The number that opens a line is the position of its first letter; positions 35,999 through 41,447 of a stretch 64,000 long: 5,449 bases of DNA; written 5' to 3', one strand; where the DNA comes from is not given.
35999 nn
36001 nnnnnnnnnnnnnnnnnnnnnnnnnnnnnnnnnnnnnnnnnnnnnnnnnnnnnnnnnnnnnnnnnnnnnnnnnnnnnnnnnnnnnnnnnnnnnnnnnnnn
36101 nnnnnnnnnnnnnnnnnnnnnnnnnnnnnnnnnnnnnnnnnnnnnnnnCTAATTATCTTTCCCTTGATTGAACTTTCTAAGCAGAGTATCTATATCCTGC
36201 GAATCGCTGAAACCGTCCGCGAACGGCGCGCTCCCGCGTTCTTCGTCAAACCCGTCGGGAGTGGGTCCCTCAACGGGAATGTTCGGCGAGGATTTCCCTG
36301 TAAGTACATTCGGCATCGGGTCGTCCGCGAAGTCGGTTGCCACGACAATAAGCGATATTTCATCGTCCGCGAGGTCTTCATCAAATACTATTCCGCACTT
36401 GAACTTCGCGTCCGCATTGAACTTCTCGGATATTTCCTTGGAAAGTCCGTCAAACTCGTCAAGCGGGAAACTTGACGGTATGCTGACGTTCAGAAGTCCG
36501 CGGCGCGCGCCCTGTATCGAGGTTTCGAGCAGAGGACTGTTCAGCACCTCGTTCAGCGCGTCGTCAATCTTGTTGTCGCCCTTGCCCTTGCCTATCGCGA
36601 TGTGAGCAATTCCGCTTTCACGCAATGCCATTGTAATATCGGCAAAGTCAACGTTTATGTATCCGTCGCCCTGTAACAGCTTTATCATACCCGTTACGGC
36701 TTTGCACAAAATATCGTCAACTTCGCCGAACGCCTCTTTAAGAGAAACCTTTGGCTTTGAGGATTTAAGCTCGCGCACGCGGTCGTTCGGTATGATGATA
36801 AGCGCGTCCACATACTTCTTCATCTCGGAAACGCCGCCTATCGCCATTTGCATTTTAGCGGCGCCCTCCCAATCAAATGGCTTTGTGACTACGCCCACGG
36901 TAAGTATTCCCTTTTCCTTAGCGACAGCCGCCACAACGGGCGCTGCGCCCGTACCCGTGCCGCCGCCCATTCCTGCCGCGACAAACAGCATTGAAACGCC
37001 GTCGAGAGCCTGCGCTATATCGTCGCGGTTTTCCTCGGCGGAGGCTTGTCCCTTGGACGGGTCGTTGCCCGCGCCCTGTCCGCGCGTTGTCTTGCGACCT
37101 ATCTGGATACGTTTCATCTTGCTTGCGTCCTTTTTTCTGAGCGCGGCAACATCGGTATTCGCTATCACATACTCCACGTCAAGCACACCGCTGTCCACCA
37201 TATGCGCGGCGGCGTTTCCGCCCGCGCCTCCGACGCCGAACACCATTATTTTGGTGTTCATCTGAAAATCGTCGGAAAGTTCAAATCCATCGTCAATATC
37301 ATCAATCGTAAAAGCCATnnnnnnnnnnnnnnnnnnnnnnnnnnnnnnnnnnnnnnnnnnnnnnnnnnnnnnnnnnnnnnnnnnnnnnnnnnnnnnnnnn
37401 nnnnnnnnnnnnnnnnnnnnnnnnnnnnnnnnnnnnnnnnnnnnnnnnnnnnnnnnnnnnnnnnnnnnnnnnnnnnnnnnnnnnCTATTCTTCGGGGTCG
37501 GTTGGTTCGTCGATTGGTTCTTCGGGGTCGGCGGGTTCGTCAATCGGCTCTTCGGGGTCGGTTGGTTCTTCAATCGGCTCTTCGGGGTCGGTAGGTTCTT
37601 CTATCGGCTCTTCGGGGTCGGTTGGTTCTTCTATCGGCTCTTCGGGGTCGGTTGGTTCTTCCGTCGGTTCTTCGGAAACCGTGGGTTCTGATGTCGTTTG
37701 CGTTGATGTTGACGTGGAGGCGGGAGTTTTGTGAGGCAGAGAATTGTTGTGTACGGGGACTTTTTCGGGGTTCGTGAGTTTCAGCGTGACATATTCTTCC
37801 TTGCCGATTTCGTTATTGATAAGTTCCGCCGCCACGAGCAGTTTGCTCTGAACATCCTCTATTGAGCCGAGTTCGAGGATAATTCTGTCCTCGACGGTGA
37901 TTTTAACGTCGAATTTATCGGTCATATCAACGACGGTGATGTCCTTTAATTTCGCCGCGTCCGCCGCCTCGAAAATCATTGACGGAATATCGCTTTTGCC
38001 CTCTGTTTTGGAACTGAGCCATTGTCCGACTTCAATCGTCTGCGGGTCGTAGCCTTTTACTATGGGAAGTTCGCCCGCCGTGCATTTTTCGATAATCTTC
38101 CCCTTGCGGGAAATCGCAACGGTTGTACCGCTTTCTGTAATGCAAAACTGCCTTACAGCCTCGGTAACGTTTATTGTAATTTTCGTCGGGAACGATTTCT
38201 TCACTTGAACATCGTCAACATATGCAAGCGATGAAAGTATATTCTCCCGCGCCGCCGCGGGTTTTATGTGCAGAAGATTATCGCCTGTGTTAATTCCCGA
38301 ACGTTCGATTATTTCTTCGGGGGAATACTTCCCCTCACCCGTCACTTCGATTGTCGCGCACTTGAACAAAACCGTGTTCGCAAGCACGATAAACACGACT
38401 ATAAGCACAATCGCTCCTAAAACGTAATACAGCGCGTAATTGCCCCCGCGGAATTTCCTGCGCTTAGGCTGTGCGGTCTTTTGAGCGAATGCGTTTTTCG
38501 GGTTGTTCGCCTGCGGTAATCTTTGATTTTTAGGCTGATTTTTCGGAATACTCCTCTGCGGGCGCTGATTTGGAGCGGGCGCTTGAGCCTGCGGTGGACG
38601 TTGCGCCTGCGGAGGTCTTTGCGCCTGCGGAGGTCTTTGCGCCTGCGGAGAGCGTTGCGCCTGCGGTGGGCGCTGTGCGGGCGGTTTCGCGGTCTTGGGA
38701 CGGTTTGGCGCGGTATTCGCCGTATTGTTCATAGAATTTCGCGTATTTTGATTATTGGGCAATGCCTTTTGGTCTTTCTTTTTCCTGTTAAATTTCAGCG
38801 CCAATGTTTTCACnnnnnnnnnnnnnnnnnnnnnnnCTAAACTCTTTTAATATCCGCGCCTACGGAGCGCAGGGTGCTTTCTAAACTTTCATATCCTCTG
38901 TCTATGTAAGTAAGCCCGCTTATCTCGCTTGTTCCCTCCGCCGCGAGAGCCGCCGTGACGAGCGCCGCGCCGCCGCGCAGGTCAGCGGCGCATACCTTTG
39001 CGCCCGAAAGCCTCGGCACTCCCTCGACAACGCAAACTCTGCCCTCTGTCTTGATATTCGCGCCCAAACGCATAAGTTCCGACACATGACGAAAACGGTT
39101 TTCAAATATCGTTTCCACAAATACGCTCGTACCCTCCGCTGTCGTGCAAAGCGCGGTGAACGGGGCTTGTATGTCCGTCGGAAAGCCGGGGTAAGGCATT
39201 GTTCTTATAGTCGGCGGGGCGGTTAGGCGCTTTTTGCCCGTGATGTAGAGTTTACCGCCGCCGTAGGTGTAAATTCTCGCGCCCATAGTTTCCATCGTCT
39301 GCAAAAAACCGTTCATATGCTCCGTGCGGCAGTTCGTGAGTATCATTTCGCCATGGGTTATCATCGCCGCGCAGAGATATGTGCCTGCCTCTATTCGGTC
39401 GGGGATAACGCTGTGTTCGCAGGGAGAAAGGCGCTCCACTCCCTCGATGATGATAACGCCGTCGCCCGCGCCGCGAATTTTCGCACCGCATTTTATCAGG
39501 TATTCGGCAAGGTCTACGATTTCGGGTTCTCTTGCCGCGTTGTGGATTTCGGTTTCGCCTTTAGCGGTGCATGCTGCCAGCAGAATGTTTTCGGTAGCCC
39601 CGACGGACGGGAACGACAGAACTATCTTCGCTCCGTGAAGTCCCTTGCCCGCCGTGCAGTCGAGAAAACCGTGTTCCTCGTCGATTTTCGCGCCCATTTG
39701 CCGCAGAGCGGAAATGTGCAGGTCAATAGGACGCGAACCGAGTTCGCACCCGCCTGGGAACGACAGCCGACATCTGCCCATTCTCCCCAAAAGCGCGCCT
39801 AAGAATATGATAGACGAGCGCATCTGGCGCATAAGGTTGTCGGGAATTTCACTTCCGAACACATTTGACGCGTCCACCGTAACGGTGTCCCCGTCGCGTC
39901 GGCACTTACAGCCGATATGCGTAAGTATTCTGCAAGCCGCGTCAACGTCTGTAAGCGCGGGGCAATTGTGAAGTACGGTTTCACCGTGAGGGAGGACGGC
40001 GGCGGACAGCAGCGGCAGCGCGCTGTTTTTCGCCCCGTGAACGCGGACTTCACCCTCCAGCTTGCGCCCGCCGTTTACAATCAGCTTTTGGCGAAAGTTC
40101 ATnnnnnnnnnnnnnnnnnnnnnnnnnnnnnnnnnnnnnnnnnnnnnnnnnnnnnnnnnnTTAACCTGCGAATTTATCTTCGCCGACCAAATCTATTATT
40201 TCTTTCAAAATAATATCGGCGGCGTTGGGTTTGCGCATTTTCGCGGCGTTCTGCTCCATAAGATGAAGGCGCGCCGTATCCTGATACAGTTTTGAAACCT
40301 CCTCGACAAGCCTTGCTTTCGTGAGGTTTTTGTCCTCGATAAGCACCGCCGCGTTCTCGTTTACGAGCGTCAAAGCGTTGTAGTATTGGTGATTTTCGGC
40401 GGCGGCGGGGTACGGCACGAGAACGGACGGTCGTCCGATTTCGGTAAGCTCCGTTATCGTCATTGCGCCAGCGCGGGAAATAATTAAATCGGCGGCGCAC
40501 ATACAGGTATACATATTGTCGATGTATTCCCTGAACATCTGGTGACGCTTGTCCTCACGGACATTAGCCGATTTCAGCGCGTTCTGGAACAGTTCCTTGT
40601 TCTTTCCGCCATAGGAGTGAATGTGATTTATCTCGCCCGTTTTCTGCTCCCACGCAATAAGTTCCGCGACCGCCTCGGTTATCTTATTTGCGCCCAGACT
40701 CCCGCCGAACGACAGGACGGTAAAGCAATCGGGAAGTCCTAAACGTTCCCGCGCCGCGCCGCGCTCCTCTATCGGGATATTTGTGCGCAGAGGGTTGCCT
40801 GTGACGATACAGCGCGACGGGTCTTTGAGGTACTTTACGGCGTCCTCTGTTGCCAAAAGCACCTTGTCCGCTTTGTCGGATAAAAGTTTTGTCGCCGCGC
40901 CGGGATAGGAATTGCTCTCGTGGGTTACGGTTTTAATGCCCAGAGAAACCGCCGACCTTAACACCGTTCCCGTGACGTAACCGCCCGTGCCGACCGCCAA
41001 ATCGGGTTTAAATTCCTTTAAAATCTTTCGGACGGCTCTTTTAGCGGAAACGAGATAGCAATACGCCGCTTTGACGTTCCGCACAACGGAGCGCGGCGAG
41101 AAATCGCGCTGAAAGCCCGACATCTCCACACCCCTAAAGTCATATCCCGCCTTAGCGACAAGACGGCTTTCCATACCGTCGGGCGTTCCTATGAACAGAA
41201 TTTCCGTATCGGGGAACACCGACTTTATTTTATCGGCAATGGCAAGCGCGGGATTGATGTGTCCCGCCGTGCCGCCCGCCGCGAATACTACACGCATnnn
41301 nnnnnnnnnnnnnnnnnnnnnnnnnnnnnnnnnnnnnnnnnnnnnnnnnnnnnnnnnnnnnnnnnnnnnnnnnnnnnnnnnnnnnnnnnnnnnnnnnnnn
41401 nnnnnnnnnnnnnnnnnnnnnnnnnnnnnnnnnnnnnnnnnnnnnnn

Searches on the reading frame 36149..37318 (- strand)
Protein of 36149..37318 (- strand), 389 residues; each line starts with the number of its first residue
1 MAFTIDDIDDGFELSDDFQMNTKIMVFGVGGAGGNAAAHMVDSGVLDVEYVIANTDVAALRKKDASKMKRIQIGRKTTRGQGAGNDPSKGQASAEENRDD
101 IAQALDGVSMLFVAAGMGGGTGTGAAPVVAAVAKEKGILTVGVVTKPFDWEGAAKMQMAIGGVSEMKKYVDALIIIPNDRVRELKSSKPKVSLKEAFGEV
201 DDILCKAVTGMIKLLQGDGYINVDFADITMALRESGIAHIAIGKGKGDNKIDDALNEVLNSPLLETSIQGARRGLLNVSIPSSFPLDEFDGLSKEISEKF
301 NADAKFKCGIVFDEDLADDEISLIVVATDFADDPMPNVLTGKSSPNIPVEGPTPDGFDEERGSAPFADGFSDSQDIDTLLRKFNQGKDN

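Call 41: search_protein_families(library=pfam, proteins=[window:36149-37318:-], max_evalue=0.00001)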
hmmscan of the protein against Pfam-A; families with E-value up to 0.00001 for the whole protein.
window:36149-37318:- (389 aa): 2 families
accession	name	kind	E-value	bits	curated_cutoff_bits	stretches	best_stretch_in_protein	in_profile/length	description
PF00091.31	Tubulin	-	2.4e-41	142.5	33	1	23-183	1-187/190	Tubulin/FtsZ family, GTPase domain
PF12327.13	FtsZ_C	-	9.3e-18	64.8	27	1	236-330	1-94/95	FtsZ family, C-terminal domain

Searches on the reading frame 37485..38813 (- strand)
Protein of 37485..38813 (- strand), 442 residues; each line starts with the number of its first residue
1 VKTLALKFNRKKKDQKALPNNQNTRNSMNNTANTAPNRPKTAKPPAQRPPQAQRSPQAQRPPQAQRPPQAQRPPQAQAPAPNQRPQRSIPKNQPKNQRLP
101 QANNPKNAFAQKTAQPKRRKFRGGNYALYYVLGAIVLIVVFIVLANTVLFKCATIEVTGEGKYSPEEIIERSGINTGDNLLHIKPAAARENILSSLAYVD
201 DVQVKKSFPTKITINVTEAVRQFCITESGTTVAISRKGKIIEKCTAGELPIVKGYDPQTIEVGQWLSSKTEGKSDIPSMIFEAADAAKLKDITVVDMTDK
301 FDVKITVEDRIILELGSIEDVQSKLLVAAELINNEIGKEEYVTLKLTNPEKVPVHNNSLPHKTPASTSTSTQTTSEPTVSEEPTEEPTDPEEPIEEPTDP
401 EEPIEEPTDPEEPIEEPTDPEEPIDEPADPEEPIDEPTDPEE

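Call 41: search_protein_families(library=pfam, proteins=[window:37485-38813:-], max_evalue=0.00001)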
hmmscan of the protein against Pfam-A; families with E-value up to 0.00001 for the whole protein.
window:37485-38813:- (442 aa): 1 family
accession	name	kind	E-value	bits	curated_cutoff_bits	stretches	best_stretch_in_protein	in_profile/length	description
PF08478.15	POTRA_1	-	4.9e-15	56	23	1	150-218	1-68/69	POTRA domain, FtsQ-type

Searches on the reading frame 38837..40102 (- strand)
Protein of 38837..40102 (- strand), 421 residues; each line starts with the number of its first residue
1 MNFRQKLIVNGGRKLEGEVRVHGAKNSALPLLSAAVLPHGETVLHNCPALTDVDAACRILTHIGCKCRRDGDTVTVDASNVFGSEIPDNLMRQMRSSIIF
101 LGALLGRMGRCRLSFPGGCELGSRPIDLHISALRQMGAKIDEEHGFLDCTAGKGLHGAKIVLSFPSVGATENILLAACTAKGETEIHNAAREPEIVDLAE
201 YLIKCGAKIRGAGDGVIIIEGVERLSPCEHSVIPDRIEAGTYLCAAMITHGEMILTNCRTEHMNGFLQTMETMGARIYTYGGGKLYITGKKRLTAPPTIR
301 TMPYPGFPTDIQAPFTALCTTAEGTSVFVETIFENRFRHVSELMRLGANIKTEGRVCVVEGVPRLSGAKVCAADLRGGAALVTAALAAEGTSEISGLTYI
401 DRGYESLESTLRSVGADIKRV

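Call 41: search_protein_families(library=pfam, proteins=[window:38837-40102:-], max_evalue=0.00001)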
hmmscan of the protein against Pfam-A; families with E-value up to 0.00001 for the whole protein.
window:38837-40102:- (421 aa): 1 family
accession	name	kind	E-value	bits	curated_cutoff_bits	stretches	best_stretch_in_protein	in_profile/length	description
PF00275.25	EPSP_synthase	-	1.1e-94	318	22.8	1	10-411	2-417/417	EPSP synthase (3-phosphoshikimate 1-carboxyvinyltransferase)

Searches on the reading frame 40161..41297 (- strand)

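Call 41: search_protein_families(library=pfam, proteins=[window:40161-41297:-], max_evalue=0.00001)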
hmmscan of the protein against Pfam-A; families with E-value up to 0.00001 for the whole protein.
window:40161-41297:- (378 aa): 2 families
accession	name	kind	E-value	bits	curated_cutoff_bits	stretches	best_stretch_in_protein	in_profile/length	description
PF04101.22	Glyco_tran_28_C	-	1.3e-38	133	22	1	193-361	1-164/166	Glycosyltransferase family 28 C-terminal domain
PF03033.26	Glyco_transf_28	-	1.1e-29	103.8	26.2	1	3-147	1-138/139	Glycosyltransferase family 28 N-terminal domain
